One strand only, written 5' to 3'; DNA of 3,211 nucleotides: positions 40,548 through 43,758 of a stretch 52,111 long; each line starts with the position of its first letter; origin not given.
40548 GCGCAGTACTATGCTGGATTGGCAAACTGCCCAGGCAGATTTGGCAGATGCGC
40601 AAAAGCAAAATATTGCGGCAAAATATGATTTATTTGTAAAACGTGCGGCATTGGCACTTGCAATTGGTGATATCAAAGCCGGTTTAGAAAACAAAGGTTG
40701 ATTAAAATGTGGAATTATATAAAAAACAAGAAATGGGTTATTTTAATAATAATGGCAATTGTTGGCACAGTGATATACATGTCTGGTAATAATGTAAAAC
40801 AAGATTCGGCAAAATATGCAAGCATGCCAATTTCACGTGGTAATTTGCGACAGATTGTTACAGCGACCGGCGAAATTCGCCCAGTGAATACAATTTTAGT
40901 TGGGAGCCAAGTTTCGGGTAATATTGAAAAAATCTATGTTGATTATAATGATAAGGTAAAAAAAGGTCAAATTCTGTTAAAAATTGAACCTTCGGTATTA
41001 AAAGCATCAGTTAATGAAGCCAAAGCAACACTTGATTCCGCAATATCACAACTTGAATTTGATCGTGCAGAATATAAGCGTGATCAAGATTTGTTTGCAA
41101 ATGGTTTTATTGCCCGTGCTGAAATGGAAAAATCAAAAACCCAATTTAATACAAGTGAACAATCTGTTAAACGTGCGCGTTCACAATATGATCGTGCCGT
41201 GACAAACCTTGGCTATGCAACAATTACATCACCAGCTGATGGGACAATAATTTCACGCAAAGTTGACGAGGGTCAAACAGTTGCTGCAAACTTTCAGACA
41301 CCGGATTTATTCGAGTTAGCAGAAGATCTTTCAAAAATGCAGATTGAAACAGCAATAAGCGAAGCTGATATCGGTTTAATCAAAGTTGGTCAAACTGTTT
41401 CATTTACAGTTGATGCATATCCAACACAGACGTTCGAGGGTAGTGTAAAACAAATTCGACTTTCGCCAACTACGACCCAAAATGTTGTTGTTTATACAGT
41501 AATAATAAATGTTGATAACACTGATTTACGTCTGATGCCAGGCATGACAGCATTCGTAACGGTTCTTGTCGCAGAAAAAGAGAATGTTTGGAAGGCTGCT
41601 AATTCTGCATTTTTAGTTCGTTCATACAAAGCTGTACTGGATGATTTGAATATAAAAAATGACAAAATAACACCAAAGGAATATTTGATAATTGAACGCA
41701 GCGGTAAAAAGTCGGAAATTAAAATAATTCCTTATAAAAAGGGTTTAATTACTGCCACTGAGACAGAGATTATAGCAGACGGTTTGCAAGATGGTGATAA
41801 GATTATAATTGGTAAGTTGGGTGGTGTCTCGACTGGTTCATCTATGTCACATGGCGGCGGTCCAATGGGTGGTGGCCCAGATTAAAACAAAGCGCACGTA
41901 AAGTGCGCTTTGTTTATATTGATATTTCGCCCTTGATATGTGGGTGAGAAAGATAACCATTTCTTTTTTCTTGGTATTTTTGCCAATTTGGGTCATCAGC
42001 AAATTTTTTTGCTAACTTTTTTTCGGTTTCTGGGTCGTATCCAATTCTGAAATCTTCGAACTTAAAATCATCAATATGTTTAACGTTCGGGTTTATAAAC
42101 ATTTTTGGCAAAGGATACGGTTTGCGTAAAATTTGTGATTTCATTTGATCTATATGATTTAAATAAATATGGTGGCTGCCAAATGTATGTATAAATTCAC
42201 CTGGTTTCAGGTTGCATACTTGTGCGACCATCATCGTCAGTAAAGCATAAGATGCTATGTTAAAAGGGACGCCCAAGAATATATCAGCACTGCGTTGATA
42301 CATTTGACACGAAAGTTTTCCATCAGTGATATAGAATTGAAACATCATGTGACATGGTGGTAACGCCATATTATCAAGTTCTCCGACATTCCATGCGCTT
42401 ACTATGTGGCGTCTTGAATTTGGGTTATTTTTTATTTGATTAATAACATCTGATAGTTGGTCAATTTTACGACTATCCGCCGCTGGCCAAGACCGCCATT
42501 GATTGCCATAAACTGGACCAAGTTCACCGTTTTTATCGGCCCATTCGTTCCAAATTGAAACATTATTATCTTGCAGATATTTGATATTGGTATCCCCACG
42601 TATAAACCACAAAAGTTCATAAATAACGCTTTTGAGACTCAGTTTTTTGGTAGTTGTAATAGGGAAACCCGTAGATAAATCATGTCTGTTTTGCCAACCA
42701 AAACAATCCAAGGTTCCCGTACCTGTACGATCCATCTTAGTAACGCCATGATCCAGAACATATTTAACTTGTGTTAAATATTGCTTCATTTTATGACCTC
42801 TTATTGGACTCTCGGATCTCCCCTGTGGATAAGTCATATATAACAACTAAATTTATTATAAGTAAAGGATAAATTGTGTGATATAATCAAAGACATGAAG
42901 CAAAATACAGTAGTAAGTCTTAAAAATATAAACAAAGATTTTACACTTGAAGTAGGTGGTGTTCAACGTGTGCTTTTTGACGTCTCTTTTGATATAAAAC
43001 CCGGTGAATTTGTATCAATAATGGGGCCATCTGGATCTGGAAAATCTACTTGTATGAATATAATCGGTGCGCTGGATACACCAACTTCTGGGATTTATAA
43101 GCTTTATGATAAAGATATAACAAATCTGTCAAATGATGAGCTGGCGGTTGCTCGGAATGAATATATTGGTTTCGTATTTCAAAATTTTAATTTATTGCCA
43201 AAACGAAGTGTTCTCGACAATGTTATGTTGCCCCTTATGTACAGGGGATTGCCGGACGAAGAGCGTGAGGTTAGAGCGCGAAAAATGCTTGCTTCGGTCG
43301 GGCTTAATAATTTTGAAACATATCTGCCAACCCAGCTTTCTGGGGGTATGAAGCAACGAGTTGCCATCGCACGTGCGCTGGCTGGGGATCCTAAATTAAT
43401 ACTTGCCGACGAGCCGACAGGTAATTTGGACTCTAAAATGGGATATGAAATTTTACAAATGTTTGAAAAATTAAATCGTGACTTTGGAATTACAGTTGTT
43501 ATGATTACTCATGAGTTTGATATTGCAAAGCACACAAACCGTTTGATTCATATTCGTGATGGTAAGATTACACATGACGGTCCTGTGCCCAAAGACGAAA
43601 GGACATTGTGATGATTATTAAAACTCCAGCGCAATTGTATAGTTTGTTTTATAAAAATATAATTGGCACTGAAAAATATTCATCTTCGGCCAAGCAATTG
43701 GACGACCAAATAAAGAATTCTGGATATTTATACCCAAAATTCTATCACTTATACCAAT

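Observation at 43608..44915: Tandem pair of paralogous cytoplasmic proteins of unrecognised family, packed tightly between MacB-type ATPase and permease genes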

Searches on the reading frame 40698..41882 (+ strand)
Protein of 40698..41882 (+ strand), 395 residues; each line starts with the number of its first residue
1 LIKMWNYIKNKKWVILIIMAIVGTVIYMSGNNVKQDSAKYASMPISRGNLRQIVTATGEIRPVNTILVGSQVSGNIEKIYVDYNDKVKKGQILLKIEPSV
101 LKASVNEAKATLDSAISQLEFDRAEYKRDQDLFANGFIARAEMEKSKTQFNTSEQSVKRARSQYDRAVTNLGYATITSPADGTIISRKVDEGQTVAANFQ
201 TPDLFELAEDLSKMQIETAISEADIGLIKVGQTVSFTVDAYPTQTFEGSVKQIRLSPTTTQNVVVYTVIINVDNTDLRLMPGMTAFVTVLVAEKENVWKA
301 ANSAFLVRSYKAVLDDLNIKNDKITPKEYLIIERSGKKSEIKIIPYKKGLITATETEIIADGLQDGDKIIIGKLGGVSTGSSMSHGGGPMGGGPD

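Call 4: search_protein_families(library=pfam, proteins=[window:40698-41882:+], max_evalue=1)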
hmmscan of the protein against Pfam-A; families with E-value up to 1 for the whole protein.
window:40698-41882:+ (395 aa): 7 families
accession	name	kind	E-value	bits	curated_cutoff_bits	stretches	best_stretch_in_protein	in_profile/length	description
PF16576.10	HlyD_D23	-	5.2e-25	88.4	30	1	64-285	18-214/214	Barrel-sandwich domain of CusB or HlyD membrane-fusion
PF13437.12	HlyD_3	-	1.5e-15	58.2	22.2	1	175-282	1-106/106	HlyD family secretion protein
PF13533.13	Biotin_lipoyl_2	-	1.9e-06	28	29.8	1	70-97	5-32/32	Biotin-lipoyl like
PF00364.28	Biotin_lipoyl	-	3.2e-06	27.3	22.1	1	68-96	45-73/73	Biotin-requiring enzyme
PF10819.13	DUF2564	-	0.021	15.6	26.3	1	138-168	19-49/79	Protein of unknown function (DUF2564)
PF13375.12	RnfC_N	-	0.14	12.7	25.6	0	67-103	32-67/101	RnfC Barrel sandwich hybrid domain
PF02151.25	UVR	-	0.15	12.3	21.5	1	104-130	3-29/36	UvrB/uvrC motif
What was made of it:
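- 40698..41885 (+): MacA-like periplasmic adaptor (membrane-fusion protein) gene. Pfam HlyD_D23 and HlyD_3 (call 4).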

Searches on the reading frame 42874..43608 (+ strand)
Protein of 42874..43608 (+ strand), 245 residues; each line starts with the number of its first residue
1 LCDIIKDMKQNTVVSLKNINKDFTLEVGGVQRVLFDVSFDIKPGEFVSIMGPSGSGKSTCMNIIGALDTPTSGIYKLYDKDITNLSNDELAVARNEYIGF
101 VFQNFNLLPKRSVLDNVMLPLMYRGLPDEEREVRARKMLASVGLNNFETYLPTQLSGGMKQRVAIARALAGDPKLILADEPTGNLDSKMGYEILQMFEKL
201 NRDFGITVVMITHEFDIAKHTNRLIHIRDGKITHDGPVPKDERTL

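Call 4: search_protein_families(library=pfam, proteins=[window:42874-43608:+], max_evalue=1)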
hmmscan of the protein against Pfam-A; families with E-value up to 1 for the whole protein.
window:42874-43608:+ (245 aa): 11 families
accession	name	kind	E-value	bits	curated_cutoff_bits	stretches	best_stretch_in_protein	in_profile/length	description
PF00005.33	ABC_tran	-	2.2e-33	116.2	25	1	35-182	2-136/137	ABC transporter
PF02463.25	SMC_N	-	0.00043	20.2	40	2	45-63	25-43/220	RecF/RecN/SMC N terminal domain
PF13304.12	AAA_21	-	0.0014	19.2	27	1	152-213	235-298/304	AAA domain, putative AbiEii toxin, Type IV TA system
PF13555.12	AAA_29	-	0.0017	18.5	27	1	38-64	16-42/61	P-loop containing region of AAA domain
PF13481.12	AAA_25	-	0.01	15.9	27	0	41-59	30-48/195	AAA domain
PF13401.12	AAA_22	-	0.022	15.5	27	1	45-70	6-31/130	AAA domain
PF03215.21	Rad17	-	0.046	14.1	23.8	0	30-64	31-65/186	Rad17 P-loop domain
PF02534.20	T4SS-DNA_transf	-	0.051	12.9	20.1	1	11-68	18-68/468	Type IV secretory system Conjugative DNA transfer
PF25199.1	nSTAND_NTPase5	-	0.07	13.4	34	1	42-62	39-59/145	Novel STAND NTPase 5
PF03193.22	RsgA_GTPase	-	0.074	13.3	30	1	40-64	103-126/174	RsgA GTPase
PF13191.12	AAA_16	-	0.078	13.9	32.6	1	43-65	24-45/167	AAA ATPase domain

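Call 5: search_protein_families(library=ncbifam, proteins=[window:42874-43608:+], max_evalue=1)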
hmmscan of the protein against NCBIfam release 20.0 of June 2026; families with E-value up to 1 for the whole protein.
window:42874-43608:+ (245 aa): 194 families (the best 25 are shown)
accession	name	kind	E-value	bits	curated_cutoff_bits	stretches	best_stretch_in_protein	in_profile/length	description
NF038007.1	ABC_ATP_DarD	equivalog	2e-68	230.1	375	1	15-232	3-218/218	darobactin export ABC transporter ATP-binding protein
NF007826.0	PRK10535.1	equivalog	9.1e-68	229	966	1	13-240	4-229/648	macrolide ABC transporter ATP-binding protein/permease MacB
TIGR02211.1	LolD_lipo_ex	equivalog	1.5e-62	211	307.75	1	15-233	3-220/221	lipoprotein-releasing ABC transporter ATP-binding protein LolD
NF008639.0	PRK11629.1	equivalog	5e-58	196.3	360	1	16-235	9-227/234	lipoprotein-releasing ABC transporter ATP-binding protein LolD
TIGR02673.1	FtsE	equivalog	5.3e-58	196.2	264.85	1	14-231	2-214/214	cell division ATP-binding protein FtsE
TIGR02982.1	heterocyst_DevA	subfamily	5.8e-58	196.1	295.8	1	13-232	1-219/220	ABC exporter ATP-binding subunit, DevA family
TIGR03608.1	L_ocin_972_ABC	subfamily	3.7e-55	186.6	254.85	1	17-227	2-206/206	putative bacteriocin export ABC transporter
NF007879.0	PRK10584.1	equivalog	1.1e-53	182.3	336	1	12-233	5-225/228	putative ABC transporter ATP-binding protein YbbA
TIGR02315.1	ABC_phnC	equivalog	5.6e-53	179.9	266.1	1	16-237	4-229/243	phosphonate ABC transporter ATP-binding protein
TIGR01186.1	proV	subfamily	5.4e-52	177.1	326.6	1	29-234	4-210/363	betaine/proline/choline family ABC transporter ATP-binding protein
NF007027.0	PRK09493.1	equivalog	6.5e-52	176.3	379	1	14-237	2-219/240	glutamine ABC transporter ATP-binding protein GlnQ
TIGR02314.1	ABC_MetN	equivalog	2e-51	175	499.7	1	14-236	2-223/343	methionine ABC transporter ATP-binding protein MetN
NF008428.0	PRK11264.1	equivalog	1.1e-50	172.2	406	1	14-237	4-227/250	L-cystine ABC transporter ATP-binding protein TcyN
TIGR03265.1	PhnT2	equivalog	1.1e-49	169.6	457.7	1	13-234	4-215/353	putative 2-aminoethylphosphonate ABC transporter ATP-binding protein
NF006987.0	PRK09452.1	equivalog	3.8e-47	160.8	482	1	6-237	10-231/378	spermidine/putrescine ABC transporter ATP-binding protein PotA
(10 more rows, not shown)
